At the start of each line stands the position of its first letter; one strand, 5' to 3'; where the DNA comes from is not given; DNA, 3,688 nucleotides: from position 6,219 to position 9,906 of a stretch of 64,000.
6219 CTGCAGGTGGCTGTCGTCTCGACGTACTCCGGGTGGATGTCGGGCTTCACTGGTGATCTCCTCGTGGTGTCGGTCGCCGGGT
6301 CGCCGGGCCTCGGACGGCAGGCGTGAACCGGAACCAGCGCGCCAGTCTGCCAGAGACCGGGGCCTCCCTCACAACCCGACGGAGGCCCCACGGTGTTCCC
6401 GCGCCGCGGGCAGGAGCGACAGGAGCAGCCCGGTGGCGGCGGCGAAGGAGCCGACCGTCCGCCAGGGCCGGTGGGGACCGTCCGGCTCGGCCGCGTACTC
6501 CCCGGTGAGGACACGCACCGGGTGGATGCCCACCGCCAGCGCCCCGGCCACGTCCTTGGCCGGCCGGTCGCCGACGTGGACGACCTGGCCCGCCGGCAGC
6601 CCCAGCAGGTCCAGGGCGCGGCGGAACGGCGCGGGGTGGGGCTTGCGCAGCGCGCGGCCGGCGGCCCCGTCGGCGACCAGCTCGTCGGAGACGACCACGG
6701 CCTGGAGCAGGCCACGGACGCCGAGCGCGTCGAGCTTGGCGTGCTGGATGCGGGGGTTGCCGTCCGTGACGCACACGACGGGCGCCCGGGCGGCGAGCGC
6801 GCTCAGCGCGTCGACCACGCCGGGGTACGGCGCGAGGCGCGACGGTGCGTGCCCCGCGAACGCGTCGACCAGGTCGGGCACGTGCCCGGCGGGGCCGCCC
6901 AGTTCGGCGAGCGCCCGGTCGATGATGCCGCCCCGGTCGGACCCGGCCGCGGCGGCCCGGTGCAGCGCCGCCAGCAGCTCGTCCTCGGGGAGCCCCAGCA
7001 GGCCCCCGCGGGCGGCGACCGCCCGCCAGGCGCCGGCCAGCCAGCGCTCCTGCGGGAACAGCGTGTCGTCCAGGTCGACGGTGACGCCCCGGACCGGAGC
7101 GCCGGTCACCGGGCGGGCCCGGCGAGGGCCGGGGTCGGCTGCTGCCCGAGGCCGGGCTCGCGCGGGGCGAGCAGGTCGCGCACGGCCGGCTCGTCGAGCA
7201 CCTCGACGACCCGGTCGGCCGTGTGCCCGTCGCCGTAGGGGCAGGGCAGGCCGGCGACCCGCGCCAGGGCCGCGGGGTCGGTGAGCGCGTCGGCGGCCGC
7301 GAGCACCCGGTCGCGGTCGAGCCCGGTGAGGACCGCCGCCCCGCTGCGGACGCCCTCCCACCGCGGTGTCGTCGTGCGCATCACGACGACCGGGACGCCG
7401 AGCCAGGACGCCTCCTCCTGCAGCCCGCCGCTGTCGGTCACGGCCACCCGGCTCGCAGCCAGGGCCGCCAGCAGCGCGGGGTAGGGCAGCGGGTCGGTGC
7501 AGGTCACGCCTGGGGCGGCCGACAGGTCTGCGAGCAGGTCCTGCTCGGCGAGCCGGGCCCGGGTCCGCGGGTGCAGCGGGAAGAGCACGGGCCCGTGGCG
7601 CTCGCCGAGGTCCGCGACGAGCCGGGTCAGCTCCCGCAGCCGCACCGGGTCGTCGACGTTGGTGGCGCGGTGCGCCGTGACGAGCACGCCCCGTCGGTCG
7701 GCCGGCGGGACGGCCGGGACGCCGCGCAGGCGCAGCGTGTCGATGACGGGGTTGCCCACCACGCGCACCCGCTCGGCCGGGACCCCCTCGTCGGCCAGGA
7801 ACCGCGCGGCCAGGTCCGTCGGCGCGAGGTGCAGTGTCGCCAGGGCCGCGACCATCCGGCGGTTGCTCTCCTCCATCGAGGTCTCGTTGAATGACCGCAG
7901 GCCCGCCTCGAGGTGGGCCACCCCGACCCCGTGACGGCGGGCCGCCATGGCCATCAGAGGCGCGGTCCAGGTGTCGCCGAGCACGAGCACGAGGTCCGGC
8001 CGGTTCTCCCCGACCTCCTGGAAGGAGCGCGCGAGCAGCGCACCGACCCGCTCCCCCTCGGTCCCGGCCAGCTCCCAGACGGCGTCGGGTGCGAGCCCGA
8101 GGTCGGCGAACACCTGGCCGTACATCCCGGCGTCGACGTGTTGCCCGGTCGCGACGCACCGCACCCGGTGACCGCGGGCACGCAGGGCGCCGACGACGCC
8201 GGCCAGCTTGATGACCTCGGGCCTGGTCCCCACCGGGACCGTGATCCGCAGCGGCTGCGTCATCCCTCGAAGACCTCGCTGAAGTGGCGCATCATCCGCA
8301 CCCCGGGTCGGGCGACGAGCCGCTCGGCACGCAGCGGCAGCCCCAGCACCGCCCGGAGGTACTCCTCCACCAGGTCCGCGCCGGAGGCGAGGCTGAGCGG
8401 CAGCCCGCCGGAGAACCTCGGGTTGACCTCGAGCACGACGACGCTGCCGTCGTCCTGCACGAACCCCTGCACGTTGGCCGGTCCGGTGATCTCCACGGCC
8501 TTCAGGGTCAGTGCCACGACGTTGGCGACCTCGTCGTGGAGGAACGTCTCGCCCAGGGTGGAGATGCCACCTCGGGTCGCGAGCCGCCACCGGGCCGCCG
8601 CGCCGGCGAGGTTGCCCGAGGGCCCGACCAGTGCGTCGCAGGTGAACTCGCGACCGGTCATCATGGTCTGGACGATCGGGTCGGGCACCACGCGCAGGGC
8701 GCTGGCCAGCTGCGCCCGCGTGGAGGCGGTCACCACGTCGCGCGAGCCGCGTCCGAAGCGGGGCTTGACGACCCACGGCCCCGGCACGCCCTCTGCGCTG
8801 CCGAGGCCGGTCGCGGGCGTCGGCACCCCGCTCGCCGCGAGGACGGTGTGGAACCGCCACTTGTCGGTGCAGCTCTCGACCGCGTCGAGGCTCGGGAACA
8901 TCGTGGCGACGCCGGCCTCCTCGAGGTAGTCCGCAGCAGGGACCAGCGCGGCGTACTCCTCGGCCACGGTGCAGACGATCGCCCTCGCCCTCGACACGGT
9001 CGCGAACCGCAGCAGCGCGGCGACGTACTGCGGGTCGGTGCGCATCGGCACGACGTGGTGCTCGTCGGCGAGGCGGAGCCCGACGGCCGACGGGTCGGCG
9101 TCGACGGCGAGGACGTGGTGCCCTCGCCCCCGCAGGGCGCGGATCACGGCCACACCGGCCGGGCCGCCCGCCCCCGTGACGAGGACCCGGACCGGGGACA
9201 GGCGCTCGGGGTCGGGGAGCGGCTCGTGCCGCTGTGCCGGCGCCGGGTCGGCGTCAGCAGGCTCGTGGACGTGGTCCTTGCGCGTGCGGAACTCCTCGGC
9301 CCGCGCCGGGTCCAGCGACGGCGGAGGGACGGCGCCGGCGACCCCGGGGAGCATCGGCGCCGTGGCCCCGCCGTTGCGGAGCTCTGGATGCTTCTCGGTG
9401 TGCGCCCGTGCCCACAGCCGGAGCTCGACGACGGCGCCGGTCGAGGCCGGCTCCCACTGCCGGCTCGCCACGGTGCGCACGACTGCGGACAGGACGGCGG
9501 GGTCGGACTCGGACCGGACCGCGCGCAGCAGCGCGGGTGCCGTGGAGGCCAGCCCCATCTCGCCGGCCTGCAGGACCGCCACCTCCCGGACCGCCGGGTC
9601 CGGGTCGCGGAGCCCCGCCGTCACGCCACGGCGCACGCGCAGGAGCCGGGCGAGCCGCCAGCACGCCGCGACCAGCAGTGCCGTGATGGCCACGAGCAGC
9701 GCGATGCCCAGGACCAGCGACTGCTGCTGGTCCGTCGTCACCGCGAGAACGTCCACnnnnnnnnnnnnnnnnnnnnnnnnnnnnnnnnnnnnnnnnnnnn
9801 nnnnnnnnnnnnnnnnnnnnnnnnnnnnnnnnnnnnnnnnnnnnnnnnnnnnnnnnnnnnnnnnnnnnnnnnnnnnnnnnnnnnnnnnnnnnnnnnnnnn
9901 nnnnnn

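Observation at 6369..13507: Accessory operon between rho and rpmE: candidate Gram-positive exosortase (XrtG-like) sorting system encoded with its own putative substrates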

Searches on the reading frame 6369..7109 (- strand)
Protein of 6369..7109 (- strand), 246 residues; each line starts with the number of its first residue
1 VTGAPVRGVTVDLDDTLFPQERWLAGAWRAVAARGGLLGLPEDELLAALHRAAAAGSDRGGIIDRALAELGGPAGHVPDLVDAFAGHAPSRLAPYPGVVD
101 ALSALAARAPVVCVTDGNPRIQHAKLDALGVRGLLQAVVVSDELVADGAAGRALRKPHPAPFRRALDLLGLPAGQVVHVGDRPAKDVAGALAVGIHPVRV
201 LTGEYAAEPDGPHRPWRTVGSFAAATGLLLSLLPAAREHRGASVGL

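Call 4: search_protein_families(library=ncbifam, proteins=[window:6369-7109:-], max_evalue=0.1)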
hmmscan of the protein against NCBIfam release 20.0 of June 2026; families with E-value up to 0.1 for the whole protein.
window:6369-7109:- (246 aa): 29 families (the best 25 are shown)
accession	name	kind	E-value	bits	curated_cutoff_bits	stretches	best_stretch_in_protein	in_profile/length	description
TIGR02253.1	CTE7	subfamily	4.6e-24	85.4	169.75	1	6-208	2-202/221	TIGR02253 family HAD-type hydrolase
NF053830.1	RUBPPhHalo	equivalog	1.1e-15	57.9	330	1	9-226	5-231/234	ribulose-1,5-bisphosphate 5-phosphatase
TIGR01449.2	PGP_bact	equivalog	1.2e-11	44.6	180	1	87-206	79-189/213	phosphoglycolate phosphatase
TIGR02252.1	DREG-2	subfamily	2e-10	40.8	155.2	1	93-197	105-201/203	HAD hydrolase, REG-2-like, family IA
TIGR02254.1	YjjG_YfnB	equivalog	2.8e-10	40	159.9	1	96-199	100-195/223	YjjG family noncanonical pyrimidine nucleotidase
TIGR01459.1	HAD-SF-IIA-hyp4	hypoth_equivalog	7.6e-10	38.6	103.75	2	155-202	194-242/242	TIGR01459 family HAD-type hydrolase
NF006976.0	PRK09449.1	equivalog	2.4e-09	37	183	1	92-198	94-193/225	pyrimidine 5'-nucleotidase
NF008018.0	PRK10748.1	equivalog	2.5e-09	36.7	225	1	99-196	119-203/238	5-amino-6-(5-phospho-D-ribitylamino)uracil phosphatase YigB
TIGR01458.1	HAD-SF-IIA-hyp3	hypoth_equivalog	6.9e-09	35.4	175.95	1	153-230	176-255/257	TIGR01458 family HAD-type hydrolase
TIGR01428.1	HAD_type_II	equivalog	1.5e-08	34.9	125.4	1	89-200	87-190/197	haloacid dehalogenase type II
NF009695.0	PRK13222.1-2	equivalog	2.7e-08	33.6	225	1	84-203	85-196/226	phosphoglycolate phosphatase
TIGR01454.1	AHBA_synth_RP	hypoth_equivalog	3.1e-08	33.5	246.65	1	94-206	76-180/205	AHBA synthesis associated protein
NF009697.0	PRK13222.1-4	equivalog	7.4e-08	32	327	1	88-209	89-202/232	phosphoglycolate phosphatase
TIGR01460.1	HAD-SF-IIA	subfamily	2.7e-07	30.6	100.15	1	156-203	197-246/246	HAD-IIA family hydrolase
TIGR01668.1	YqeG_hyp_ppase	hypoth_equivalog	6e-07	29.1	89.1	1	155-205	90-140/170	YqeG family HAD IIIA-type phosphatase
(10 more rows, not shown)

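Call 5: search_protein_families(library=pfam, proteins=[window:6369-7109:-], max_evalue=0.1)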
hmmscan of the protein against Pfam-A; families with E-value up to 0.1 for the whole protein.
window:6369-7109:- (246 aa): 5 families
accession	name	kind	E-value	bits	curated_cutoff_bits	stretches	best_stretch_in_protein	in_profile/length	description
PF00702.32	Hydrolase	-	5.4e-21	76.3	26.4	1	7-194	2-191/191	haloacid dehalogenase-like hydrolase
PF13242.12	Hydrolase_like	-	1.2e-14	54.4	22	1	154-221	2-71/75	HAD-hyrolase-like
PF13419.12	HAD_2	-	8.2e-13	49.3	23.8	1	12-198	4-176/178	Haloacid dehalogenase-like hydrolase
PF12710.13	HAD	-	3.1e-05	24.9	27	1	11-183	3-182/189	haloacid dehalogenase-like hydrolase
PF19029.5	DUF883_C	-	0.054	13.6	27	1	214-233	8-26/30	DUF883 C-terminal glycine zipper region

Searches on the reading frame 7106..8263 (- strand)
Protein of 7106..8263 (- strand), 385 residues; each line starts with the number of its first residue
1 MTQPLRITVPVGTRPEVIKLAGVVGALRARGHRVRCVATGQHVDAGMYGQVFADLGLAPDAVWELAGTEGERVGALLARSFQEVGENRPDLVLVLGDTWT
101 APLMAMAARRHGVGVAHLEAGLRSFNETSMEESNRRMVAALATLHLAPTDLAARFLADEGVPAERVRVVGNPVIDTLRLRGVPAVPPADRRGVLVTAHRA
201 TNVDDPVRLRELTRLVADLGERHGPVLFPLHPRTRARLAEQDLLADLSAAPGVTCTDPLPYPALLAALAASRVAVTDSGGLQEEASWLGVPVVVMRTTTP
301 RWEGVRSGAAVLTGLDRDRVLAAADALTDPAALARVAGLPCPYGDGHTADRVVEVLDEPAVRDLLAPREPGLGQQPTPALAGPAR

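Call 4: search_protein_families(library=ncbifam, proteins=[window:7106-8263:-], max_evalue=0.1)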
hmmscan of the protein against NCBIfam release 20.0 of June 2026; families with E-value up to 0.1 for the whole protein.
window:7106-8263:- (385 aa): 3 families
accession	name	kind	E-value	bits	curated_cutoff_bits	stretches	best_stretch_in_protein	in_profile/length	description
TIGR00236.1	wecB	equivalog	6.6e-75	252.5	210.15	1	6-356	2-362/366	non-hydrolyzing UDP-N-acetylglucosamine 2-epimerase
TIGR03568.1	NeuC_NnaA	equivalog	1.4e-12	47.2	235.9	1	7-179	3-182/365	UDP-N-acetylglucosamine 2-epimerase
TIGR02821.1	fghA_ester_D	equivalog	0.06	12.9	281.7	0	256-306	39-88/275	S-formylglutathione hydrolase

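Call 5: search_protein_families(library=pfam, proteins=[window:7106-8263:-], max_evalue=0.1)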
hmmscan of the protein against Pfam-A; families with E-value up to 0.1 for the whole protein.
window:7106-8263:- (385 aa): 3 families
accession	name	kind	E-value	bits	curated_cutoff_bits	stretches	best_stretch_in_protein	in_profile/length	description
PF02350.25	Epimerase_2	-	3.2e-86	289.8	30.6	1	30-356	6-346/347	UDP-N-acetylglucosamine 2-epimerase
PF13439.12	Glyco_transf_4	-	1.4e-07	32.1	28.5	1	24-173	12-166/170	Glycosyltransferase Family 4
PF21806.3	DUF6879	-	0.014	15.3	23.9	1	115-178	14-80/167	Family of unknown function (DUF6879)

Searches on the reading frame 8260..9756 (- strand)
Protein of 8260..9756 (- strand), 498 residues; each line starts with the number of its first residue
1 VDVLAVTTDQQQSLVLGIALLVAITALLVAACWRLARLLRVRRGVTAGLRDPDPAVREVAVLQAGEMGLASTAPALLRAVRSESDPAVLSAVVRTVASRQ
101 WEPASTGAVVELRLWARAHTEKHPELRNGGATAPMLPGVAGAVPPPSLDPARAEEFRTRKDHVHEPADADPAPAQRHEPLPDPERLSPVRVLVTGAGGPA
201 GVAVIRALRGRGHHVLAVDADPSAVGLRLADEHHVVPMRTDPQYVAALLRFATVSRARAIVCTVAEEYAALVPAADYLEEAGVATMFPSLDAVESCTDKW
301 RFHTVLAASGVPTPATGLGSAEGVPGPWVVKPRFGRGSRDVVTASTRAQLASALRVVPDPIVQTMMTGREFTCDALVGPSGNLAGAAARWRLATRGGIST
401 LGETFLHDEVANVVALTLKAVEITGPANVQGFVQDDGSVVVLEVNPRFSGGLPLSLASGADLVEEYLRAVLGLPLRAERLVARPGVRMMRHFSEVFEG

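Call 4: search_protein_families(library=ncbifam, proteins=[window:8260-9756:-], max_evalue=0.1)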
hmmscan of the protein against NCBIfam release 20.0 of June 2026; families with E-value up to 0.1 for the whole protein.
window:8260-9756:- (498 aa): 41 families (the best 25 are shown)
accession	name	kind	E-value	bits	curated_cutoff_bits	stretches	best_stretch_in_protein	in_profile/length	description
NF009405.0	PRK12767.1-4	equivalog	1.3e-49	169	390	1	191-496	3-314/320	carbamoyl phosphate synthase-like protein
NF009402.0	PRK12767.1-1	equivalog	8.8e-37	126.6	218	1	189-496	3-322/329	carbamoyl phosphate synthase-like protein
NF009404.0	PRK12767.1-3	equivalog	8.7e-29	100.5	316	1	207-491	21-327/344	carbamoyl phosphate synthase-like protein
NF009406.0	PRK12767.1-5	equivalog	1.1e-24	87.1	271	1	213-469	28-292/327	carbamoyl phosphate synthase-like protein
NF009403.0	PRK12767.1-2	equivalog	6.3e-24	84.8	286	2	190-413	2-231/342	carbamoyl phosphate synthase-like protein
NF002563.0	PRK02186.1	subfamily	4.5e-15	55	625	1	209-482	24-314/890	argininosuccinate lyase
NF005315.0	PRK06849.1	equivalog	7.3e-10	38.4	406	1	188-454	4-282/389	hypothetical protein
NF003671.0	PRK05294.1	equivalog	5.1e-08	31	599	2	408-478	799-869/1058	carbamoyl-phosphate synthase large subunit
NF006766.0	PRK09288.1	equivalog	6.5e-08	31.7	339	1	185-308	9-123/396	formate-dependent phosphoribosylglycinamide formyltransferase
TIGR00768.1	rimK_fam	subfamily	2.1e-07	30.6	143.4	1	272-354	62-151/276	RimK family alpha-L-glutamate ligase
TIGR01369.1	CPSaseII_lrg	equivalog_domain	1.3e-06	26.3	1027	1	408-478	802-872/1052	carbamoyl-phosphate synthase (glutamine-hydrolyzing) large subunit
TIGR03909.1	pyrrolys_PylC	equivalog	1.1e-05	24.4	248.3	1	208-370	18-171/374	3-methylornithine--L-lysine ligase PylC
NF009471.0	PRK12833.1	equivalog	4.2e-05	22.3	686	1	191-316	7-136/467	acetyl-CoA carboxylase biotin carboxylase subunit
TIGR01161.1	purK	equivalog_domain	6.8e-05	22.3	318.4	1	410-481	228-300/362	5-(carboxyamino)imidazole ribonucleotide synthase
TIGR02144.1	LysX_arch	equivalog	0.00034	19.8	275.6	1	271-318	61-107/281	lysine biosynthesis protein LysX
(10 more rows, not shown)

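Call 5: search_protein_families(library=pfam, proteins=[window:8260-9756:-], max_evalue=0.1)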
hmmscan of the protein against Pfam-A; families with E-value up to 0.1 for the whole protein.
window:8260-9756:- (498 aa): 9 families
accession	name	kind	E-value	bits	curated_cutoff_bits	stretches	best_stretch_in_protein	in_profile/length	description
PF15632.11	ATPgrasp_Ter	-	2.2e-16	60.3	29.1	1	358-481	3-118/131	ATP-grasp in the biosynthetic pathway with Ter operon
PF02655.19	ATP-grasp_3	-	4.4e-13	50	23.2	1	296-450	1-159/160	ATP-grasp domain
PF13646.12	HEAT_2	-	2.5e-07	31.3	27.7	1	46-100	5-59/88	HEAT repeats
PF21360.3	PylC-like_N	-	5.1e-07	30.2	27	1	207-284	15-94/96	PylC-like, N-terminal domain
PF02786.22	CPSase_L_D2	-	0.00015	21.8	19.8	1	415-476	146-209/211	Carbamoyl-phosphate synthase L chain, ATP binding domain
PF13535.11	ATP-grasp_4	-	0.00064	19.8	27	0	326-363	3-40/160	ATP-grasp domain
PF02254.24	TrkA_N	-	0.00099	19.9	23.8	1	193-270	3-76/116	TrkA-N domain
PF01370.27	Epimerase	-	0.0022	17.9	20.9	1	191-236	1-46/240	NAD dependent epimerase/dehydratase family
PF04127.22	DFP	-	0.054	13.7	22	1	184-262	15-88/186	DNA/pantothenate metabolism flavoprotein C-terminal domain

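Call 75: search_solved_structures(query=window:8260-9756:-, max_evalue=0.001)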
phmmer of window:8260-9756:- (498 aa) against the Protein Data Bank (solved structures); distinct sequences matched with E-value up to 0.001: 4.
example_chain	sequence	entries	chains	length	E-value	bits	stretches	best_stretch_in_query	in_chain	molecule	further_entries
2pn1_A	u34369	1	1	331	3.7e-21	78.8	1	190-466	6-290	Carbamoylphosphate synthase large subunit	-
1bxr_A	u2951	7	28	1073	6.1e-10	41.8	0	200-464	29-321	CARBAMOYL-PHOSPHATE SYNTHASE | CARBAMOYL PHOSPHATE SYNTHETASE: LARGE SUBUNIT | CARBAMOYL PHOSPHATE SYNTHETASE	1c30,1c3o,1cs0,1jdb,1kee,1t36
1ce8_A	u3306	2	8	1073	6.9e-10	41.6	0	200-464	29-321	PROTEIN (CARBAMOYL-PHOSPHATE SYNTHASE) | carbamoyl phosphate synthetase large chain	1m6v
1a9x_A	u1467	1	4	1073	1.5e-08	37.2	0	200-464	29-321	CARBAMOYL PHOSPHATE SYNTHETASE (LARGE CHAIN)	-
